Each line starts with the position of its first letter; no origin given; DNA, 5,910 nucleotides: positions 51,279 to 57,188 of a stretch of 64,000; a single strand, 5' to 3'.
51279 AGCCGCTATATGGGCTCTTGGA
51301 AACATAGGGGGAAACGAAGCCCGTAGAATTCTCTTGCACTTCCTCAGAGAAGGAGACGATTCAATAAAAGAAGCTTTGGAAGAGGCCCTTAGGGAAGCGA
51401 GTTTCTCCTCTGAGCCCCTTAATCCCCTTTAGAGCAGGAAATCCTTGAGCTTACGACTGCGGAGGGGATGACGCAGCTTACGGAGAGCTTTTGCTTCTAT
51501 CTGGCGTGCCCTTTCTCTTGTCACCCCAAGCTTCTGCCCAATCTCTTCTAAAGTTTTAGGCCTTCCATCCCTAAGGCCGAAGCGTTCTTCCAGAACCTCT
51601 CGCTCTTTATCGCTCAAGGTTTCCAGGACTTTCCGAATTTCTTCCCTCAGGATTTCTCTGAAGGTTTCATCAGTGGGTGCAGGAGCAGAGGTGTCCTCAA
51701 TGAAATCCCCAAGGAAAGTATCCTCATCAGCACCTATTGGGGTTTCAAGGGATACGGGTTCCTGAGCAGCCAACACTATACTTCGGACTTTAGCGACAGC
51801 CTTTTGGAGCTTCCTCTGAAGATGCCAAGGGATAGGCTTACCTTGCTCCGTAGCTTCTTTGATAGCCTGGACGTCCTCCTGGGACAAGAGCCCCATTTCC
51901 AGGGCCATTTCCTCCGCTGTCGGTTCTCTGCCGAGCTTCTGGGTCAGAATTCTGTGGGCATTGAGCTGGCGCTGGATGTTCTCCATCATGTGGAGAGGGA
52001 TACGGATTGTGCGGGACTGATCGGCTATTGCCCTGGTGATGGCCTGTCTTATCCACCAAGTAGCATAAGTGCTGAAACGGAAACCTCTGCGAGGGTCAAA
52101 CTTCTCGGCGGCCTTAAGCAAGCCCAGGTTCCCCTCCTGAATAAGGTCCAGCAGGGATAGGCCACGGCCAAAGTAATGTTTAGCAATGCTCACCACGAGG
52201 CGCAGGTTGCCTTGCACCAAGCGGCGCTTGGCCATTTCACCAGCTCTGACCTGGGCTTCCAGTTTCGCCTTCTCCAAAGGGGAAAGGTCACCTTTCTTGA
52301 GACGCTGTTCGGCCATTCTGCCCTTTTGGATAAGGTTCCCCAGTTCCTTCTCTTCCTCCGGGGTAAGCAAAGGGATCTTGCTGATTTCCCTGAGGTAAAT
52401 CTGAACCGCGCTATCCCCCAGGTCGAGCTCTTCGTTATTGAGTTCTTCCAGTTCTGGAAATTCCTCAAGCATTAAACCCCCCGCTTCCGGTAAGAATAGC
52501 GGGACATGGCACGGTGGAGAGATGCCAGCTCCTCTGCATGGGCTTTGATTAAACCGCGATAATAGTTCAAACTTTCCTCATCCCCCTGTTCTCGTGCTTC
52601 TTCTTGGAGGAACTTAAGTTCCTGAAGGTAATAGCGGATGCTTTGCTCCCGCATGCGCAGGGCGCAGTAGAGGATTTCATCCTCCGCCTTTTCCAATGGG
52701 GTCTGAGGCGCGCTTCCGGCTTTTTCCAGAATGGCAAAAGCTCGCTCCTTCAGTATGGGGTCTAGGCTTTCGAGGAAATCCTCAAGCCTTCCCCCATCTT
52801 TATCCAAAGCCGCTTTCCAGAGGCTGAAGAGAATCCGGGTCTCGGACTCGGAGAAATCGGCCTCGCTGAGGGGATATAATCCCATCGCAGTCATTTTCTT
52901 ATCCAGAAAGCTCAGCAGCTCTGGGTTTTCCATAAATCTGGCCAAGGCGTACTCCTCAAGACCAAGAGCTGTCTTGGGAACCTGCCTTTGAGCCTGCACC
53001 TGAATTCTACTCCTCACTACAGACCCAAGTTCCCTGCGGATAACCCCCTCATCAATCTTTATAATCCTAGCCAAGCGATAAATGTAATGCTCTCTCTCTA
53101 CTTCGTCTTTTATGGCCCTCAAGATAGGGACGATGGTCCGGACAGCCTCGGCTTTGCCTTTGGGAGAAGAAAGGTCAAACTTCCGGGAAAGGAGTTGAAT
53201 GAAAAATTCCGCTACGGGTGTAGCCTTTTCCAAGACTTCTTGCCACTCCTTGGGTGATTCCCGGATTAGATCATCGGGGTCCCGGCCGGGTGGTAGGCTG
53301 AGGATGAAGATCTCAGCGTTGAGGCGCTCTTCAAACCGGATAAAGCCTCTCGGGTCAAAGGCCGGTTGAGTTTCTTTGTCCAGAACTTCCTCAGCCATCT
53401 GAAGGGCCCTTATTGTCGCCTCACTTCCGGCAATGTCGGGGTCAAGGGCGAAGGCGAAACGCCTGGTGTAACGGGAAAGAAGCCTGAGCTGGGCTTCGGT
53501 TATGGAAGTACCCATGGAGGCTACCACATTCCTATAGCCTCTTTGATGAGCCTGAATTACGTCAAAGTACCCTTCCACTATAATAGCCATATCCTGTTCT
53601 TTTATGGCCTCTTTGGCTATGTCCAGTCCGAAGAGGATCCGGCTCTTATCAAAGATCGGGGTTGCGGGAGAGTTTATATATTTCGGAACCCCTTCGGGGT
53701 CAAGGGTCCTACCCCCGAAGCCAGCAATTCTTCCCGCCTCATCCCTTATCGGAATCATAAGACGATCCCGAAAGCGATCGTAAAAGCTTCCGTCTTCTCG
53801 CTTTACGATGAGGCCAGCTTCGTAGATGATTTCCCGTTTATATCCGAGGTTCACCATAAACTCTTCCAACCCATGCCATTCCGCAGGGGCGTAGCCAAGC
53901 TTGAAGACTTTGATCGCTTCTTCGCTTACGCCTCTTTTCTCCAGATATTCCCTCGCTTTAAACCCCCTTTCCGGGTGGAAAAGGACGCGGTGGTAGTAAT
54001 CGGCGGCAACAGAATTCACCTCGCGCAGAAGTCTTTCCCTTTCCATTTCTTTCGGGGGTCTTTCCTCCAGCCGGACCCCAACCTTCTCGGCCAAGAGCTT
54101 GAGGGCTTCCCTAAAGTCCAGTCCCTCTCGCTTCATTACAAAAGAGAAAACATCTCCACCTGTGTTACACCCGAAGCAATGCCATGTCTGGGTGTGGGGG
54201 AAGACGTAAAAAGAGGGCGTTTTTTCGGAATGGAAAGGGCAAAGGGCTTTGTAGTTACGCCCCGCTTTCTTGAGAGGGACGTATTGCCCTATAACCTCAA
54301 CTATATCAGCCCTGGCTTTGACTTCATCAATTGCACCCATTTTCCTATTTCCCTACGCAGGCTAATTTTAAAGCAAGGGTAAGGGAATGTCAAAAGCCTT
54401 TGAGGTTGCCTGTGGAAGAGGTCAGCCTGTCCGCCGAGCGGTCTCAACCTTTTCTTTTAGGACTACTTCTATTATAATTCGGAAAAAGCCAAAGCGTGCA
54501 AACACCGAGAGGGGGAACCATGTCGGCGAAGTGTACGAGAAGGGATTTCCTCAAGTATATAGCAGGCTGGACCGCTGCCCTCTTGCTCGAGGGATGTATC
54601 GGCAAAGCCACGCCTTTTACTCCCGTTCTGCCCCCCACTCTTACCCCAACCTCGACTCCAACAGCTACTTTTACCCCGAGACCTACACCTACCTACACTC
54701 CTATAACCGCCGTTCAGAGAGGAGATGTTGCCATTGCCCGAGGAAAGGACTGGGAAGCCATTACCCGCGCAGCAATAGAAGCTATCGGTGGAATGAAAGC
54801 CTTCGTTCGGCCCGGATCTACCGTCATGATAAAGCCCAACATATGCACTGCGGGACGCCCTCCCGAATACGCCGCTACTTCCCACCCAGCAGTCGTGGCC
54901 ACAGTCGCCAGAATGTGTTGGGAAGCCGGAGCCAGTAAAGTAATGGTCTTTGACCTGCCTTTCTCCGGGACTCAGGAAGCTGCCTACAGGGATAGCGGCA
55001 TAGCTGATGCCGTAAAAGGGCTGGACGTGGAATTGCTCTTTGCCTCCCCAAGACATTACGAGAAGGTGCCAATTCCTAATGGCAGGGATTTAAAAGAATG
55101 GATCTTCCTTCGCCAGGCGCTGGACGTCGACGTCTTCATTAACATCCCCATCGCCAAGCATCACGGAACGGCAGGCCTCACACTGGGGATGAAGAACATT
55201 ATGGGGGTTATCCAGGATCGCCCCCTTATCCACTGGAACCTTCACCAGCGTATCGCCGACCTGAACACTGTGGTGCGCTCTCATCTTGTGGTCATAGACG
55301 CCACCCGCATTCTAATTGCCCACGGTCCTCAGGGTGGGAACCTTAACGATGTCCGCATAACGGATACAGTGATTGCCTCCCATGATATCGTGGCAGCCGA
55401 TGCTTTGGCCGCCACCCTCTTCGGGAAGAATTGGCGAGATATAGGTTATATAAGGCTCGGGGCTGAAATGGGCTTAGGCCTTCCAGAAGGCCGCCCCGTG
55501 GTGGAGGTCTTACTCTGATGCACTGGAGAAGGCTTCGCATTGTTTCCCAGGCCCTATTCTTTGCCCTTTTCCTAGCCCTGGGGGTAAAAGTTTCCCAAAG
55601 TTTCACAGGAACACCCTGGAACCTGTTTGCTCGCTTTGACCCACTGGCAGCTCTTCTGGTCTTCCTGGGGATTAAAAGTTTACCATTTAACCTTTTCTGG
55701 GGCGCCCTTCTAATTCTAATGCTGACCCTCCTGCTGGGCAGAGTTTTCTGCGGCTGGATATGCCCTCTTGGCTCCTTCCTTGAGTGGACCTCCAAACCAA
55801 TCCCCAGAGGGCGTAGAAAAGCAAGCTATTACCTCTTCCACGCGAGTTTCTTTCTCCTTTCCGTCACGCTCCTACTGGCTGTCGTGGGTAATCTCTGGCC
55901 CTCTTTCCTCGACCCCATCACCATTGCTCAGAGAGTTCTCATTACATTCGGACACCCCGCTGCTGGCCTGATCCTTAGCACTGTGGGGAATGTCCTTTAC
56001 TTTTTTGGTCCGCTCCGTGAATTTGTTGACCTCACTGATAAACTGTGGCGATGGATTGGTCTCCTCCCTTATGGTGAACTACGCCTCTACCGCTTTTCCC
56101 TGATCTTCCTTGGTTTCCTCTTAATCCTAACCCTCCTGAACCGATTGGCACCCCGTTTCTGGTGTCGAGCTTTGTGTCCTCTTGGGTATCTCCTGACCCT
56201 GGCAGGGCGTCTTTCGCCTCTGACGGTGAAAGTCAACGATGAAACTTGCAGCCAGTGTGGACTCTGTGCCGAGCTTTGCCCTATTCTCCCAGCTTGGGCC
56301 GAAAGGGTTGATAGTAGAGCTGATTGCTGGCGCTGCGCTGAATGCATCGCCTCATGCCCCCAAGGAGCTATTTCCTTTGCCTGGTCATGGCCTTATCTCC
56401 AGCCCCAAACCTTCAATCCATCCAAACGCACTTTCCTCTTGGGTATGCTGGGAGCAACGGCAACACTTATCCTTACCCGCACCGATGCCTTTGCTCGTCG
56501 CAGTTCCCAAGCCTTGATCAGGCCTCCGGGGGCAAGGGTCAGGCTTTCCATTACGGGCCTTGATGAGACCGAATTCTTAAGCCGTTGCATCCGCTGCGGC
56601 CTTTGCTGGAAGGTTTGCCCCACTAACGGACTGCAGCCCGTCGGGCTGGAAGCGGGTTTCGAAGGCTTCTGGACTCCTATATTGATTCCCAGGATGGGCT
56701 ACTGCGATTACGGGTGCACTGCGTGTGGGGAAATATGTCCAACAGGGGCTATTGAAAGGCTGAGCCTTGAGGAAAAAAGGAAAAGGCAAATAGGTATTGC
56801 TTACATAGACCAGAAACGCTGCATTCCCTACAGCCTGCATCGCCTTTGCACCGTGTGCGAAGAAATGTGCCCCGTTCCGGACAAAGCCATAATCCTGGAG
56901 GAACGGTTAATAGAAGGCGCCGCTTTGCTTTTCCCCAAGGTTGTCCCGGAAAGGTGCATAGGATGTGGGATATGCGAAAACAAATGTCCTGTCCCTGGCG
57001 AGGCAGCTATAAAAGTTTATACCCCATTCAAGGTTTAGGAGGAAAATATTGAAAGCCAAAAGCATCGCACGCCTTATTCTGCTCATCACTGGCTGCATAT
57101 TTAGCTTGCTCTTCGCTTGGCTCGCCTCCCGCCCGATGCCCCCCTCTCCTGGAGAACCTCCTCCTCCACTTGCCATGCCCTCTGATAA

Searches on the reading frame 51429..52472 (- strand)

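Call 68: search_protein_families(library=pfam, proteins=[window:51429-52472:-], max_evalue=0.000001)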
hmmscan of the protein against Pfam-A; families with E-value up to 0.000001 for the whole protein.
window:51429-52472:- (347 aa): 4 families
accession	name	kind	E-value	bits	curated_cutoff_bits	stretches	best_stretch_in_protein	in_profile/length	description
PF04542.20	Sigma70_r2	-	1.6e-24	85.9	24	1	85-155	1-71/71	Sigma-70 region 2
PF04539.22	Sigma70_r3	-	2.1e-20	73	25.3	1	222-268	30-76/78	Sigma-70 region 3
PF04545.22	Sigma70_r4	-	1.1e-18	66.9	24.1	1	282-335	1-50/50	Sigma-70, region 4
PF00140.25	Sigma70_r1_2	-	1.2e-13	51.1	22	1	22-53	2-33/34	Sigma-70 factor, region 1.2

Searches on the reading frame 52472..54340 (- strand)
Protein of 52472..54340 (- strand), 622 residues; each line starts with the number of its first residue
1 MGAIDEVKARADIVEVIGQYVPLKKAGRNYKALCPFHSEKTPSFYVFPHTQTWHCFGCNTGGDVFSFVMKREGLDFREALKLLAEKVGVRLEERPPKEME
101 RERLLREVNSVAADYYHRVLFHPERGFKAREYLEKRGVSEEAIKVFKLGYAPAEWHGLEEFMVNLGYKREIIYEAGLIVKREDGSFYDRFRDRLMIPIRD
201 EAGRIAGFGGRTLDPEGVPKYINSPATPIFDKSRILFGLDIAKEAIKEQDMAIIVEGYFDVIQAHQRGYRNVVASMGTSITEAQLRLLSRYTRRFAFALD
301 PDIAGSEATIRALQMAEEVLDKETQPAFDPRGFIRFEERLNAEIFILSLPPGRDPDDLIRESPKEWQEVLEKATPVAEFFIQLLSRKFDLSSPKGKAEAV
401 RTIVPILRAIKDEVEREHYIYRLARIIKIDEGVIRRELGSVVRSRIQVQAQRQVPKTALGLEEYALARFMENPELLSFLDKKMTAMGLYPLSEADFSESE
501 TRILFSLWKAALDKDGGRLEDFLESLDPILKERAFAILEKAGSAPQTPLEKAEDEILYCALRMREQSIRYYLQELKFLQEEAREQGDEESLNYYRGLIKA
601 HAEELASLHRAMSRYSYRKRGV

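Call 23: search_protein_families(library=pfam, proteins=[window:52472-54340:-], max_evalue=0.00001)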
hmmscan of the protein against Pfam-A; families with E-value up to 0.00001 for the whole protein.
window:52472-54340:- (622 aa): 6 families
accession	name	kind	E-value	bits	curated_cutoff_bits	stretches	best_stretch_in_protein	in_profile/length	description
PF08275.17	DNAG_N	-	9.2e-42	142.6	26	1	116-242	2-127/128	DNA primase catalytic core, N-terminal domain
PF01807.25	Zn_ribbon_DnaG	-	8e-36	122.2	24.9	1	3-92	5-94/98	CHC2 zinc finger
PF13662.12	Toprim_4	-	5.6e-17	62.2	25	1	251-316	2-74/85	Toprim domain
PF13155.12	Toprim_2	-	3.9e-16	59.6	22.1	1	253-318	1-68/88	Toprim-like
PF10410.14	DnaB_bind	-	4.4e-16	59.3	20.6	1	378-431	2-55/56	DnaB-helicase binding domain of primase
PF01751.28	Toprim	-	4.7e-12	46.4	23.1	1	253-322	3-86/96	Toprim domain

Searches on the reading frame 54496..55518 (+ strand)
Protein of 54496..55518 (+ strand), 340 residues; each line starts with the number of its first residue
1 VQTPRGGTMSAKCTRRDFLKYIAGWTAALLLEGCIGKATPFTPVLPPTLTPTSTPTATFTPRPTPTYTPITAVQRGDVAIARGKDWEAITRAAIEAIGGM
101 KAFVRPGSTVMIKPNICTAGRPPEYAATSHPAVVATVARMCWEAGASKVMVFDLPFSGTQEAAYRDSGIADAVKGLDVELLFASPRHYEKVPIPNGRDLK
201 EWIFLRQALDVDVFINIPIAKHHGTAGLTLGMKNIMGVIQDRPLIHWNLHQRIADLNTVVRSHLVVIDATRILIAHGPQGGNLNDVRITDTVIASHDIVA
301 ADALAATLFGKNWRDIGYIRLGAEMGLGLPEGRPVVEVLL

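Call 68: search_protein_families(library=pfam, proteins=[window:54496-55518:+], max_evalue=0.000001)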
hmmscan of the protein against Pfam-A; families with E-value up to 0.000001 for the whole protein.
window:54496-55518:+ (340 aa): 1 family
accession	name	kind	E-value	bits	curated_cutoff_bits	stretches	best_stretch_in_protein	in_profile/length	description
PF04015.17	DUF362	-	3.4e-48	164.8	24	1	110-306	1-199/200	Domain of unknown function (DUF362)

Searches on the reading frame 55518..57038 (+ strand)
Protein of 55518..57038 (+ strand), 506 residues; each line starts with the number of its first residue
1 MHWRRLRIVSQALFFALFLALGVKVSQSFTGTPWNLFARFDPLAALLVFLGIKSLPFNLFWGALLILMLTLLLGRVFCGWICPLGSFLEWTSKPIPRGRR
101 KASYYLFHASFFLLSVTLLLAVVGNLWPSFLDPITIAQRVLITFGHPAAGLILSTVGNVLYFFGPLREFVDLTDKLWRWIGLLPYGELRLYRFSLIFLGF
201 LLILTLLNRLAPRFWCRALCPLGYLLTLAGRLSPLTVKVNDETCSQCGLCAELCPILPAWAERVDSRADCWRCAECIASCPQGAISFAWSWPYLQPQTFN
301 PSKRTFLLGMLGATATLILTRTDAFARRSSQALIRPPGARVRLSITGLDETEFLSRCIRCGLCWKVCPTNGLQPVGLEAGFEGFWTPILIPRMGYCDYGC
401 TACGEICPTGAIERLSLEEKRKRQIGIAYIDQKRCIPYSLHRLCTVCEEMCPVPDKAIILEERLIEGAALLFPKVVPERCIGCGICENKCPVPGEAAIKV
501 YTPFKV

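Call 23: search_protein_families(library=pfam, proteins=[window:55518-57038:+], max_evalue=0.00001)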
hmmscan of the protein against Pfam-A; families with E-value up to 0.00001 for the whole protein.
window:55518-57038:+ (506 aa): 11 families
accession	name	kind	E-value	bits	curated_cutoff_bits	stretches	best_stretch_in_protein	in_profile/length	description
PF12838.12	Fer4_7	-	3.6e-22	79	27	1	399-453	4-50/52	4Fe-4S dicluster domain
PF00037.32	Fer4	-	2.6e-19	68.6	21.1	1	355-370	6-21/24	4Fe-4S binding domain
PF14697.11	Fer4_21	-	1.1e-14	54.7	35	0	428-493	1-54/59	4Fe-4S dicluster domain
PF12801.12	Fer4_5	-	6.7e-14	52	22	1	59-100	5-46/48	4Fe-4S binding domain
PF12837.12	Fer4_6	-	2.5e-12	46.6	25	0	472-492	1-21/24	4Fe-4S binding domain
PF13187.11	Fer4_9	-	3.4e-12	46.6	27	0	356-412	1-52/52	4Fe-4S dicluster domain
PF13484.11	Fer4_16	-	8.2e-11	43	30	0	399-453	4-65/66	4Fe-4S double cluster binding domain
PF13237.11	Fer4_10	-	2.1e-10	40.8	25.5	0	237-281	2-53/53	4Fe-4S dicluster domain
PF25160.1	LdpA_Fe-S-bd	-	1.6e-08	34.6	27.6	0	447-492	9-40/49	LdpA Fe-S cluster-binding domain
PF13183.11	Fer4_8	-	7.3e-08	33.3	27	0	269-370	4-67/68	4Fe-4S dicluster domain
PF12797.12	Fer4_2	-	1.6e-07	31.3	24.5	0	473-492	3-22/22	4Fe-4S binding domain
